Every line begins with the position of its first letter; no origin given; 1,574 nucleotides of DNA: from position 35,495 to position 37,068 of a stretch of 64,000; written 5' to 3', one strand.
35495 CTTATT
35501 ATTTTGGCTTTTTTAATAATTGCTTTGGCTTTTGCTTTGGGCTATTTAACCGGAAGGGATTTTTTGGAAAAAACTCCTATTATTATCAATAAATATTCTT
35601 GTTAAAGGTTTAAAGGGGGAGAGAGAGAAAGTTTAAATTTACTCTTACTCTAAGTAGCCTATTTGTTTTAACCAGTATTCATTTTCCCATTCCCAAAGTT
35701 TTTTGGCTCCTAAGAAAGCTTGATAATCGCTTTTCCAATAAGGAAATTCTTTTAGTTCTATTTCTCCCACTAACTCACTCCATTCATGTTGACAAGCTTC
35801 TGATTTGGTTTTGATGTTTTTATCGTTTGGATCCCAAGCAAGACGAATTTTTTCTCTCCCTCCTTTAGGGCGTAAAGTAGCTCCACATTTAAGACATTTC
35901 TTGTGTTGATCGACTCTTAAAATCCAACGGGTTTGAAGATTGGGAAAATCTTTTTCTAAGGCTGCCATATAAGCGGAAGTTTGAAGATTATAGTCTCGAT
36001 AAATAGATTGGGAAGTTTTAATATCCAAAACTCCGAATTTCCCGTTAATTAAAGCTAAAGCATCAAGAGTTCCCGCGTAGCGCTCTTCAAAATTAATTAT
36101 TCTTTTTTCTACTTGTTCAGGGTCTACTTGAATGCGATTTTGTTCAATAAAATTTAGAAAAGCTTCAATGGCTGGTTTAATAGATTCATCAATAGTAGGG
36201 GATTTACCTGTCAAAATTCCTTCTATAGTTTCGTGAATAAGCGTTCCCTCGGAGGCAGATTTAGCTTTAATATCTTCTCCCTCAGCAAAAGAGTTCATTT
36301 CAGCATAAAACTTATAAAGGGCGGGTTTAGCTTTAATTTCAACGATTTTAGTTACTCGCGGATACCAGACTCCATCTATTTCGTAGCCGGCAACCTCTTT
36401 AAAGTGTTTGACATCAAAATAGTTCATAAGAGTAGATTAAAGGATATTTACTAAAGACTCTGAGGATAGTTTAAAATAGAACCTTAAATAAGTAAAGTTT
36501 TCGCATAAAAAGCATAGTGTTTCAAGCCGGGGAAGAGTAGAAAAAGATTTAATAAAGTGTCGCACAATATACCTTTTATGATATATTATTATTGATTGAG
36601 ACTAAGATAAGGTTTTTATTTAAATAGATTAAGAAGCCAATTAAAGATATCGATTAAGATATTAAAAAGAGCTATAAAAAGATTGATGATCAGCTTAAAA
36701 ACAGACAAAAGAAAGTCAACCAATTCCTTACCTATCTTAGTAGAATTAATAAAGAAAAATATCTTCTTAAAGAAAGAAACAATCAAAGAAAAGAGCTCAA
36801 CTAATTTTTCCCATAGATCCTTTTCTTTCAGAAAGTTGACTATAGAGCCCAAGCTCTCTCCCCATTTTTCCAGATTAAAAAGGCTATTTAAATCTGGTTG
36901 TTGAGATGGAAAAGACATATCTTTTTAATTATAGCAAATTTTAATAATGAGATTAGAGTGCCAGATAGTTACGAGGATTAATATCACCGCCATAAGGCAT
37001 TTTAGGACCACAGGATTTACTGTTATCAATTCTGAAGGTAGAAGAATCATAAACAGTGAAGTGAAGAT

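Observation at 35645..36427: Stand-alone RecB/Cas4-like PD-(D/E)XK nuclease with Cys cluster, no helicase or CRISPR partner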

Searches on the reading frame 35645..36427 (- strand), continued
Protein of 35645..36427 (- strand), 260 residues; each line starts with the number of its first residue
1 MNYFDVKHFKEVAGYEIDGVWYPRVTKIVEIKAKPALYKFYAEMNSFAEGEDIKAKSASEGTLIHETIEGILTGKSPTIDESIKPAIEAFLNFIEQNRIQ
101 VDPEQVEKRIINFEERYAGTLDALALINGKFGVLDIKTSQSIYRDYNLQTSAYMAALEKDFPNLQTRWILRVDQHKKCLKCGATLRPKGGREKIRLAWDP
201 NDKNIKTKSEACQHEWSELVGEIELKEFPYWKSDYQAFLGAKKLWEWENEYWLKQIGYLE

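Call 41: get_annotated_region(hit=H5, flank=4000)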
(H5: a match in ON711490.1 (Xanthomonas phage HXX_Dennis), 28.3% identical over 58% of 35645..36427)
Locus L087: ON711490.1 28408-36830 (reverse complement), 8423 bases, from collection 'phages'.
description: Xanthomonas phage HXX_Dennis, complete genome.
organism: Xanthomonas phage HXX_Dennis (NCBI taxid 2961685)
taxonomy: Viruses
host: Xanthomonas campestris XC114; source: soil; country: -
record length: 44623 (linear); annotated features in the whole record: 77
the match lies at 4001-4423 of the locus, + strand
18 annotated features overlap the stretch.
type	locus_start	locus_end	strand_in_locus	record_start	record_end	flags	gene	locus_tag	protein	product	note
CDS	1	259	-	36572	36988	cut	-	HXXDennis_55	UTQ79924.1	hypothetical protein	-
CDS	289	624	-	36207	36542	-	-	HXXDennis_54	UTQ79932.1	hypothetical protein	-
CDS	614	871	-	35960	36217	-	-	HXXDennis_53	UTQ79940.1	hypothetical protein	-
CDS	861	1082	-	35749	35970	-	-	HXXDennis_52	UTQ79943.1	hypothetical protein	-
CDS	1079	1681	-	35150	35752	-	-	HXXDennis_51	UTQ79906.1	endodeoxyribonuclease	endodeoxyribonuclease RusA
CDS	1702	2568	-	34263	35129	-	-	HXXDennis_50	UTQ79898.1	replication initiation protein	-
CDS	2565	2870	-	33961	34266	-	-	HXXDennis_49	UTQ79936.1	hypothetical protein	-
CDS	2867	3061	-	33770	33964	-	-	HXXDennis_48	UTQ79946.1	hypothetical protein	-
CDS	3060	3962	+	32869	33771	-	-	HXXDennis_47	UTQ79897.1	ERF superfamily protein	-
CDS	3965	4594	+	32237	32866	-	-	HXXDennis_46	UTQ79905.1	exonuclease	-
CDS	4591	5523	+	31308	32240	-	-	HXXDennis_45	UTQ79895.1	hypothetical protein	-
CDS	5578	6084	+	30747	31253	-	-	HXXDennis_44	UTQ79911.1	ssDNA binding protein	-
CDS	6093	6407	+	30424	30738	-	-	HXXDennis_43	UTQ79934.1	hypothetical protein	-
CDS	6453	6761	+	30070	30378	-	-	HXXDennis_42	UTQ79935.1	hypothetical protein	-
CDS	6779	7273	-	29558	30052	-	-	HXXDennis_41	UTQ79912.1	tail fiber protein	-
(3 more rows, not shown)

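Call 42: get_annotated_region(hit=H11, flank=4000)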
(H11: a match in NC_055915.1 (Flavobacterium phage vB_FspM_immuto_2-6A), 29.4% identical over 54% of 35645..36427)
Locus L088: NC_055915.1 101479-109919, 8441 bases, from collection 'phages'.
description: Flavobacterium phage vB_FspM_immuto_2-6A, complete genome.
organism: Flavobacterium phage vB_FspM_immuto_2-6A (NCBI taxid 2801477)
taxonomy: Viruses; Duplodnaviria; Heunggongvirae; Uroviricota; Caudoviricetes; Immutovirus; Immutovirus immuto
host: Flavobacterium sp. LMO8; source: Baltic Sea mesocosm; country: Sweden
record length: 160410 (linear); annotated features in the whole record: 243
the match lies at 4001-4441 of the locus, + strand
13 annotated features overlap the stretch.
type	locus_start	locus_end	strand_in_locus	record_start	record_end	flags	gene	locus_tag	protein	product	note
CDS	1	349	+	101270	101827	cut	-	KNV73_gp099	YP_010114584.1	hypothetical protein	-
CDS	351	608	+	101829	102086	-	-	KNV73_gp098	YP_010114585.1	hypothetical protein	-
CDS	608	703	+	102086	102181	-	-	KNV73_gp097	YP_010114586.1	hypothetical protein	-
CDS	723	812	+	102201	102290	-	-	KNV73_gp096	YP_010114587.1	hypothetical protein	-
CDS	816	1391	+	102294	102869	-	-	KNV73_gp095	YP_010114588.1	hypothetical protein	-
CDS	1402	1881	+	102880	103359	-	-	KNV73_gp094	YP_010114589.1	hypothetical protein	-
CDS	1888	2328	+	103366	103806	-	-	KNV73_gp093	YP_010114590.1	hypothetical protein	-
CDS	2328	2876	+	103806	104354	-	-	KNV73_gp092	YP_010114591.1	hypothetical protein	-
CDS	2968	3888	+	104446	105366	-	-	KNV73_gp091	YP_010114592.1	DNA primase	DNA primase, DnaG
CDS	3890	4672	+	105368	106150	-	-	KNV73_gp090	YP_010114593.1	exonuclease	-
CDS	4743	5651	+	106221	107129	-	-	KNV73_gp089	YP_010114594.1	hypothetical protein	-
CDS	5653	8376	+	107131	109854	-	-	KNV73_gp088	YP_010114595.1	nicotinamide mononucleotide adenylyltransferase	Nicotinamide mononucleotide adenylyltransferase, NadR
CDS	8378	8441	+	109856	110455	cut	-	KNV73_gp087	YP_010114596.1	5'-3' deoxyribonucleotidase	5' nucleotidase, deoxy (Pyrimidine), cytosolic type C protein (NT5C)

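Call 51: find_encoding_contigs(protein=P0121, flank=8000, max_places=2)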
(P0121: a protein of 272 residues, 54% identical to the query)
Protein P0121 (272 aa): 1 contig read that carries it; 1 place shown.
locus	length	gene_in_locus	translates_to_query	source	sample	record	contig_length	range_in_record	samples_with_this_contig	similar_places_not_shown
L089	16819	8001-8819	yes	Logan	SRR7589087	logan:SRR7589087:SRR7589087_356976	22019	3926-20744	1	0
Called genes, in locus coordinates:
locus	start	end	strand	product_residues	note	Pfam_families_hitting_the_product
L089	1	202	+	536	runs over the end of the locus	PF07969:Amidohydro_3 (faint), PF01979:Amidohydro_1 (faint)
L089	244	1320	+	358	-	PF01098:FTSW_RODA_SPOVE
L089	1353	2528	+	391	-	PF03033:Glyco_transf_28, PF04101:Glyco_tran_28_C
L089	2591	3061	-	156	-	-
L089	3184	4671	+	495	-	PF00749:tRNA-synt_1c, PF19269:Anticodon_2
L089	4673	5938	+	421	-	PF01551:Peptidase_M23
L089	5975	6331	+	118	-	-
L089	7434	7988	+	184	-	PF09335:VTT_dom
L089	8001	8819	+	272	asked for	-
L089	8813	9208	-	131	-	PF01687:Flavokinase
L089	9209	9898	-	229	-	-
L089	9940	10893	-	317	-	PF26449:DUF8128 (weak)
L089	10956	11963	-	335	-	PF01926:MMR_HSR1, PF02421:FeoB_N, PF06071:YchF-GTPase_C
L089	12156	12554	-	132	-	-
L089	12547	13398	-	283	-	-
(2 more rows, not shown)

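Call 52: find_encoding_contigs(protein=P0271, flank=8000, max_places=2)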
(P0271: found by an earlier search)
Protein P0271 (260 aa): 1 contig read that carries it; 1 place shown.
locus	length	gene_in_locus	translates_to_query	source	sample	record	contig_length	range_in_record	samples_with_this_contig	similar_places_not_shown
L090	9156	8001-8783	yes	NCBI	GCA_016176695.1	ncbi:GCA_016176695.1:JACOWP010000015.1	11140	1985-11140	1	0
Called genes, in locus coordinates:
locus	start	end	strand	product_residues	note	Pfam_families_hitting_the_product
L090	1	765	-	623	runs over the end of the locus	PF00270:DEAD (weak), PF04851:ResIII, PF17757:UvrB_inter, PF27431:UvrB_3rd, PF00271:Helicase_C, PF12344:UvrB, PF02151:UVR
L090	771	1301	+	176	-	PF01330:RuvA_N (weak), PF14520:HHH_5, PF07499:RuvA_C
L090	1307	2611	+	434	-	PF08245:Mur_ligase_M, PF02875:Mur_ligase_C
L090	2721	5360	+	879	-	PF00690:Cation_ATPase_N, PF00122:E1-E2_ATPase, PF00702:Hydrolase, PF13246:Cation_ATPase, PF08282:Hydrolase_3 (faint), PF00689:Cation_ATPase_C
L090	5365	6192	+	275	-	PF01699:Na_Ca_ex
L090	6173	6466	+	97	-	-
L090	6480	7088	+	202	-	PF01490:Aa_trans (weak), PF03222:Trp_Tyr_perm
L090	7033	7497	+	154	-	-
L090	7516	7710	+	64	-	-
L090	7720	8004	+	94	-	-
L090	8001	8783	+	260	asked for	-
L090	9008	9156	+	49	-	?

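Call 53: find_encoding_contigs(protein=P0276, flank=8000, max_places=2)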
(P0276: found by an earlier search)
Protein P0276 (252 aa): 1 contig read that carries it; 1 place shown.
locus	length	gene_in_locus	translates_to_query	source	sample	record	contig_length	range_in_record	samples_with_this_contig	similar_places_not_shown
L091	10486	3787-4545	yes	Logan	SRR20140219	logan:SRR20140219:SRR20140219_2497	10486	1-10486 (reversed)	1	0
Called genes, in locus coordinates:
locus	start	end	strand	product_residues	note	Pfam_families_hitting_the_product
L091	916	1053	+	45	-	-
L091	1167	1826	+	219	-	-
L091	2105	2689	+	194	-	-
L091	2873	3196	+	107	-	PF01329:Pterin_4a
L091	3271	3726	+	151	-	PF03449:GreA_GreB_N, PF01272:GreA_GreB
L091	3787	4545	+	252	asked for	-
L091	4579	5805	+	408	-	PF00266:Aminotran_5, PF00155:Aminotran_1_2, PF01041:DegT_DnrJ_EryC1 (weak), PF01053:Cys_Met_Meta_PP (weak), PF01212:Beta_elim_lyase (weak)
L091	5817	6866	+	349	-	PF02568:ThiI (weak), PF03054:tRNA_Me_trans, PF20259:tRNA_Me_trans_M, PF20258:tRNA_Me_trans_C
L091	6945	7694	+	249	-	PF13098:Thioredoxin_2 (faint), PF13462:Thioredoxin_4, PF01323:DSBA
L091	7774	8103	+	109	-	-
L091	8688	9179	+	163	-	PF14478:DUF4430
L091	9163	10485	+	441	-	?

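Call 60: find_related_loci(query=A1, collection=viral_contigs, flank=5000)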
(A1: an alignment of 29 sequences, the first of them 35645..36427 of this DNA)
Query A1 (260 aa) in viral_contigs; peptide patterns used: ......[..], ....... (x = any residue, [..] = any of these).
17 stretches matched a pattern, but none encodes a relative of the query by tblastn (E <= 1e-3).

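Call 63: search_protein_families(library=pfam, alignment_id=A1, max_evalue=0.01)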
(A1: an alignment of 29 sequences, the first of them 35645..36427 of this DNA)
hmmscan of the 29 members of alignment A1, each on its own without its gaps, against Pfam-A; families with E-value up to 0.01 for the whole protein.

A. member 1, window:35645-36427:- (260 aa): 1 family
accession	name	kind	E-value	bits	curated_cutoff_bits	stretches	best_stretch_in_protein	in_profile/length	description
PF12705.13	PDDEXK_1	-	0.00029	21.3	22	0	101-190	110-196/247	PD-(D/E)XK nuclease superfamily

B. families by the number of members that match (of 29 scanned): 2 families
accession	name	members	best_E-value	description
PF12705.13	PDDEXK_1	20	7.8e-05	PD-(D/E)XK nuclease superfamily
PF13961.12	DUF4219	1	0.0078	Domain of unknown function (DUF4219)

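Call 70: fold_search(model_id=the predicted structure, library=viral)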
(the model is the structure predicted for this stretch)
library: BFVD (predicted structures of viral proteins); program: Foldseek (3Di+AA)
matches with E <= 10: 620; with E <= 0.001: 83
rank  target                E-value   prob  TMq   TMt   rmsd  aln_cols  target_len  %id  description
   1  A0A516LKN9            1.5e-09  1.00  0.55  0.58   6.5       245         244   21  (no name in the UniProt tables at hand)
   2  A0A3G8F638            1.6e-09  1.00  0.50  0.66   6.8       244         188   20  (no name in the UniProt tables at hand)
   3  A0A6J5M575            2.0e-09  1.00  0.52  0.50  17.3       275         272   17  PD-(D/E)XK nuclease superfamily [uncultured Caudovirales phage]
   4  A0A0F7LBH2            2.1e-09  1.00  0.58  0.51   6.5       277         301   18  PD-(D/E)XK endonuclease-like domain-containing protein [uncultured marine virus]
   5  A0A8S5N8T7            7.0e-09  1.00  0.49  0.63   9.0       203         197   21  Mitochondrial genome maintenance exonuclease 1, DNA complex, DNA exonuclease (Fragment) [Siphoviridae sp. ctfW121]
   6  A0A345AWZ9            2.3e-08  1.00  0.60  0.61   4.9       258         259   13  (no name in the UniProt tables at hand)
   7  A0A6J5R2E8            2.6e-08  1.00  0.50  0.54   8.8       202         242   16  PD-(D/E)XK nuclease superfamily [uncultured Caudovirales phage]
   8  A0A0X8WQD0            2.7e-08  1.00  0.55  0.59   4.8       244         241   18  (no name in the UniProt tables at hand)
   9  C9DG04                2.9e-08  1.00  0.58  0.53   3.6       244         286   14  PD-(D/E)XK endonuclease-like domain-containing protein [Delftia phage PhiW-14]
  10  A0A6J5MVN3            3.1e-08  1.00  0.58  0.33   5.0       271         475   18  PD-(D/E)XK nuclease superfamily [uncultured Caudovirales phage]
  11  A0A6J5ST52            5.0e-08  1.00  0.48  0.63  10.5       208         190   14  Uncharacterized protein [uncultured Caudovirales phage]
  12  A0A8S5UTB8            5.9e-08  1.00  0.59  0.66   5.1       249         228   21  Exonuclease [Myoviridae sp. ctYA416]
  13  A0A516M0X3            6.3e-08  1.00  0.55  0.56   5.8       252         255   18  (no name in the UniProt tables at hand)
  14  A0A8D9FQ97            8.0e-08  1.00  0.53  0.53   6.7       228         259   15  Putative exonuclease [uncultured marine phage]
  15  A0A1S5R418            8.5e-08  1.00  0.56  0.57   4.6       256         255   14  Uncharacterized protein [Pseudomonas phage pf16]
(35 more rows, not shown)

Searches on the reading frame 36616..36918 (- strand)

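Call 29: search_protein_families(library=pfam, proteins=[window:36616-36918:-], max_evalue=0.001)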
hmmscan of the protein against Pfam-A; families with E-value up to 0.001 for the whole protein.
window:36616-36918:- (100 aa): 1 family
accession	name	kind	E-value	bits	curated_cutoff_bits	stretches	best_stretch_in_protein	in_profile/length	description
PF06920.19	DHR-2_Lobe_A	-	0.00078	20.2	26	0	12-70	91-149/154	DHR-2, Lobe A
